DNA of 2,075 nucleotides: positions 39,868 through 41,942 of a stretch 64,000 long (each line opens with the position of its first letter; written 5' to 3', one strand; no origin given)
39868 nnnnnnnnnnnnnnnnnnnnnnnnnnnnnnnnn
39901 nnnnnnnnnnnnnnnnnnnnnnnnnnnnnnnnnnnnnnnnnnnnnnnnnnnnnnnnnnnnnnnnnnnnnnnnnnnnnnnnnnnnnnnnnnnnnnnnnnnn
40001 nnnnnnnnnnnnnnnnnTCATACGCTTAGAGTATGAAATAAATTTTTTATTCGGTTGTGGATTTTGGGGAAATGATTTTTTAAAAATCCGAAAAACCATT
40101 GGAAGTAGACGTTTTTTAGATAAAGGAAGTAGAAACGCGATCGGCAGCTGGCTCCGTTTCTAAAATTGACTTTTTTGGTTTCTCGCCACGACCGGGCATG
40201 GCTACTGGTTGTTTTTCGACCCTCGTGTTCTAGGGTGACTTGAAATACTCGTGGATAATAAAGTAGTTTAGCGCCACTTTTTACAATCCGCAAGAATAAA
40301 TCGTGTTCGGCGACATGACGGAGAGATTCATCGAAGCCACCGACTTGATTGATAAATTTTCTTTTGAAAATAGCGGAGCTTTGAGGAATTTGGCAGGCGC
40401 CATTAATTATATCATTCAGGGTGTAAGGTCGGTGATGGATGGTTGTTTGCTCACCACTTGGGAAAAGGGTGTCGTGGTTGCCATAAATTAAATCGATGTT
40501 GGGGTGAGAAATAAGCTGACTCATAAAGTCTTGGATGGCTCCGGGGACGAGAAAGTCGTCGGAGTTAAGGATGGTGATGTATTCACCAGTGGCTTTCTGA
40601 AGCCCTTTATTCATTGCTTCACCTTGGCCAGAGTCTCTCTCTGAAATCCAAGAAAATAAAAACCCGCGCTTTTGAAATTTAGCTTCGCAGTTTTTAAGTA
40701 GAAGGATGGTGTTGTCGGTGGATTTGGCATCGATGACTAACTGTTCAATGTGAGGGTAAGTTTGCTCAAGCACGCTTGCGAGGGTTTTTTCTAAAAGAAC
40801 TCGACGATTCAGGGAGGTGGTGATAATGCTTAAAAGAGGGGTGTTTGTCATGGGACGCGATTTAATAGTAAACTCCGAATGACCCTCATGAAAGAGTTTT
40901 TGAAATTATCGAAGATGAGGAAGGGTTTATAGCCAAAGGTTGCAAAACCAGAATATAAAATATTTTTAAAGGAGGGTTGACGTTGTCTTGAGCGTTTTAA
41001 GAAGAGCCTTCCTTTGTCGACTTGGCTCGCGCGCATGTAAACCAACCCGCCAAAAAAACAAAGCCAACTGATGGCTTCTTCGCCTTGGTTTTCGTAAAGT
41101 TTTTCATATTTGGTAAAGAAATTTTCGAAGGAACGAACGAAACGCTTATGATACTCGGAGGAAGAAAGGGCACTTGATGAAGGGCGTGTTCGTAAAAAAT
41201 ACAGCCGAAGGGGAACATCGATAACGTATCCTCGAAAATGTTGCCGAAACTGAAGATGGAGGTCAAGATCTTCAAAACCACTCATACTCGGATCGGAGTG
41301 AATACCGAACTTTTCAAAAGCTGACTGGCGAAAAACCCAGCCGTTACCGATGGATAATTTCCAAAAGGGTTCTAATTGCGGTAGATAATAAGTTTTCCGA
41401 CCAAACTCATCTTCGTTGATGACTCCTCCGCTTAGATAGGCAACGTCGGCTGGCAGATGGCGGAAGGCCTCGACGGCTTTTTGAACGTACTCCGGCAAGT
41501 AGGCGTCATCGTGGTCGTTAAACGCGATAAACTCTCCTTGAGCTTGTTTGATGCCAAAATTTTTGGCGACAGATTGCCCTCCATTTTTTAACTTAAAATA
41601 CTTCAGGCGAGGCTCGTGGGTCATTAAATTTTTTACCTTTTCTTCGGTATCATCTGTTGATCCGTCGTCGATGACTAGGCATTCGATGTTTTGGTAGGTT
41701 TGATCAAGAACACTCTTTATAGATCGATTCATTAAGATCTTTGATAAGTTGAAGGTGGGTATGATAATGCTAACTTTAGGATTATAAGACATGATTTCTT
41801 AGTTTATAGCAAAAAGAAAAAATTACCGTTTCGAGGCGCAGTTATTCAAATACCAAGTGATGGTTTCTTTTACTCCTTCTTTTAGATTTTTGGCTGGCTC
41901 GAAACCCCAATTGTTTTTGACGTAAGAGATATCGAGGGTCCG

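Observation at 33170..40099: Array of five CgeB-like (DUF3880/GT1-like) glycosyltransferase paralogs alternating with tailoring enzymes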

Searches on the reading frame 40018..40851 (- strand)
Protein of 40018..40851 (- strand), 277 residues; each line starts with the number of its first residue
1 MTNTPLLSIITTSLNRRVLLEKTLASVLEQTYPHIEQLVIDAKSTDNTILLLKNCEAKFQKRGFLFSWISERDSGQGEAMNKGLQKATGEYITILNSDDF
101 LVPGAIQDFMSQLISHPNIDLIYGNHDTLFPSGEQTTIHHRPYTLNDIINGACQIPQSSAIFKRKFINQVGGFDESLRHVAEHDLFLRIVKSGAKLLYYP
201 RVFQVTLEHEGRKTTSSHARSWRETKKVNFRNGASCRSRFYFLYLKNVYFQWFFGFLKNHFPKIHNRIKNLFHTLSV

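Call 19: search_protein_families(library=pfam, proteins=[window:40018-40851:-], max_evalue=0.001)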
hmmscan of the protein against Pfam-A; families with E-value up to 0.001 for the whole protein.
window:40018-40851:- (277 aa): 3 families
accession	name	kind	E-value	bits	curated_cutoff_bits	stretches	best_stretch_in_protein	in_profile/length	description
PF00535.33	Glycos_transf_2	-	1.1e-21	78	23.3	1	8-139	1-128/168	Glycosyl transferase family 2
PF10111.15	Glyco_tranf_2_2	-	4.4e-12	46.5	27.3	1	28-196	23-206/276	Glycosyltransferase like family 2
PF13641.12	Glyco_tranf_2_3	-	1.1e-06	29.2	27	1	7-231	3-226/230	Glycosyltransferase like family 2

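Call 88: search_protein_families(library=ncbifam, proteins=[window:40018-40851:-], max_evalue=0.001)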
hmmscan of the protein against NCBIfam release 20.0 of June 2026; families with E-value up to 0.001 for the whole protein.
window:40018-40851:- (277 aa): 18 families
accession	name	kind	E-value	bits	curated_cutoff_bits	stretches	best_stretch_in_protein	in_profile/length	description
NF047683.1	TeichurnBiosyTuaG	equivalog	9.8e-17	61.4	400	1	2-107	3-105/252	teichuronic acid biosynthesis protein TuaG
NF007482.0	PRK10073.1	equivalog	3e-15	56.1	423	1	1-136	2-132/334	glycosyltransferase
NF041875.1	EPS_EpsD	equivalog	6.9e-15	55.3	370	1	7-201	1-201/325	exopolysaccharide biosynthesis glycosyltransferase EpsD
NF050050.1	ProtGlycPglI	equivalog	1.2e-14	54.4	500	1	5-112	2-107/306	GalNAc(5)-diNAcBac-PP-undecaprenol beta-1,3-glucosyltransferase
TIGR03937.1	PgaC_IcaA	equivalog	9.5e-13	47.9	422.3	1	2-125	42-162/407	poly-beta-1,6-N-acetyl-D-glucosamine synthase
TIGR03965.1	mycofact_glyco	equivalog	2.1e-12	46.6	280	1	155-212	229-283/467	mycofactocin biosynthesis glycosyltransferase MftF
TIGR04283.1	glyco_like_mftF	equivalog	3.2e-12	46.5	182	1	7-196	1-175/221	TIGR04283 family arsenosugar biosynthesis glycosyltransferase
TIGR03111.1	glyc2_xrt_Gpos1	hypoth_equivalog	1.6e-11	43.7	363.95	1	3-124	47-167/439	TIGR03111 family XrtG-associated glycosyltransferase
NF038299.1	EPS_HpsN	equivalog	2.8e-11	43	425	1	5-124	1-117/317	hormogonium polysaccharide biosynthesis glycosyltransferase HpsN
TIGR04009.1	wcaE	equivalog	1.7e-10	40.6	369.2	1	6-134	2-125/248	colanic acid biosynthesis glycosyltransferase WcaE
NF007453.0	PRK10018.1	equivalog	1.4e-09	38.1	382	1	1-190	2-190/280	colanic acid biosynthesis glycosyltransferase WcaA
NF053739.1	GlytfEpsEBac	equivalog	4.9e-09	35.6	450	1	5-195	1-191/265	glycosyltransferase EpsE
TIGR04017.1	WcaA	equivalog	8.6e-09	35.4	495.75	1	2-190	2-189/279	colanic acid biosynthesis glycosyltransferase WcaA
TIGR04440.1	glyco_TIGR04440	domain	4.4e-08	33.1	70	1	7-160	2-148/215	TIGR00180 family glycosyltransferase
NF010496.0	PRK13915.1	equivalog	4e-07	29.4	262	1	13-127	39-156/307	glucosyl-3-phosphoglycerate synthase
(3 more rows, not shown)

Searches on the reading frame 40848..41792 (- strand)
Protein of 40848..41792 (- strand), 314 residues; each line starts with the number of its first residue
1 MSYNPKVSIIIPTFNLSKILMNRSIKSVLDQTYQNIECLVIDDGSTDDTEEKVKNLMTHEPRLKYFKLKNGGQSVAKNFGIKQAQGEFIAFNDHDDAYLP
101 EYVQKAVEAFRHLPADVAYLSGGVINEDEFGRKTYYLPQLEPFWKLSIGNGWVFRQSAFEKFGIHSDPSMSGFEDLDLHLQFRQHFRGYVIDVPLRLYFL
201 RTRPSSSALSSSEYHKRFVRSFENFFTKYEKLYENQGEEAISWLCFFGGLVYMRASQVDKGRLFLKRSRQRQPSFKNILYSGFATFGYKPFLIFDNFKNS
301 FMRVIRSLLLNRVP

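Call 19: search_protein_families(library=pfam, proteins=[window:40848-41792:-], max_evalue=0.001)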
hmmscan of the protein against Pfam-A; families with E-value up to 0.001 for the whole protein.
window:40848-41792:- (314 aa): 3 families
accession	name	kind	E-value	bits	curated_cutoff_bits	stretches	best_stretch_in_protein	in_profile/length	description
PF00535.33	Glycos_transf_2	-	6.4e-34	117.7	23.3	1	8-138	1-131/168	Glycosyl transferase family 2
PF10111.15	Glyco_tranf_2_2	-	3.7e-10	40.2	27.3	1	9-106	2-102/276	Glycosyltransferase like family 2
PF13641.12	Glyco_tranf_2_3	-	2.5e-07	31.4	27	1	5-117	1-118/230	Glycosyltransferase like family 2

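Call 88: search_protein_families(library=ncbifam, proteins=[window:40848-41792:-], max_evalue=0.001)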
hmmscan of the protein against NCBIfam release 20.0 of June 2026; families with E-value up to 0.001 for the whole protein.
window:40848-41792:- (314 aa): 25 families
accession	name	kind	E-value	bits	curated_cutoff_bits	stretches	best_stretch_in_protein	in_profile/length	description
NF047683.1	TeichurnBiosyTuaG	equivalog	1.6e-25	90.2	400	1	3-113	4-114/252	teichuronic acid biosynthesis protein TuaG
NF007482.0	PRK10073.1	equivalog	5.6e-24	84.8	423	1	1-126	2-126/334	glycosyltransferase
NF050050.1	ProtGlycPglI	equivalog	8.6e-23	81.2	500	1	5-115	2-117/306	GalNAc(5)-diNAcBac-PP-undecaprenol beta-1,3-glucosyltransferase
NF053739.1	GlytfEpsEBac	equivalog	2.5e-18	66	450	1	5-200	1-202/265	glycosyltransferase EpsE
TIGR03937.1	PgaC_IcaA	equivalog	1.3e-17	63.8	422.3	1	4-111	44-151/407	poly-beta-1,6-N-acetyl-D-glucosamine synthase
NF038299.1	EPS_HpsN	equivalog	3.1e-17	62.5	425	1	5-129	1-124/317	hormogonium polysaccharide biosynthesis glycosyltransferase HpsN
NF041875.1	EPS_EpsD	equivalog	1e-16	61.2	370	1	7-118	1-112/325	exopolysaccharide biosynthesis glycosyltransferase EpsD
NF007453.0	PRK10018.1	equivalog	1.6e-14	54.2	382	1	3-106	4-107/280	colanic acid biosynthesis glycosyltransferase WcaA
TIGR04017.1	WcaA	equivalog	2.7e-14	53.5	495.75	1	3-107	3-107/279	colanic acid biosynthesis glycosyltransferase WcaA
NF041394.1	GtaseAglG_Halo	equivalog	8.8e-14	51.5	440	1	6-144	2-137/304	glucosyl-dolichyl phosphate glucuronosyltransferase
NF038302.1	EPS_HpsE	equivalog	1.5e-12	47.2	300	1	7-119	3-120/307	hormogonium polysaccharide biosynthesis glycosyltransferase HpsE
TIGR03965.1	mycofact_glyco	equivalog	1.8e-12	46.9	280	1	4-123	73-190/467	mycofactocin biosynthesis glycosyltransferase MftF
TIGR04283.1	glyco_like_mftF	equivalog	1.7e-11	44.2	182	1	7-191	1-178/221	TIGR04283 family arsenosugar biosynthesis glycosyltransferase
NF047588.1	GlcsyltransPgfSStrep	equivalog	6e-11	42.1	500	1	6-111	2-111/308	glycosyltransferase PgfS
TIGR03111.1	glyc2_xrt_Gpos1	hypoth_equivalog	1.4e-10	40.6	363.95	1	3-134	47-179/439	TIGR03111 family XrtG-associated glycosyltransferase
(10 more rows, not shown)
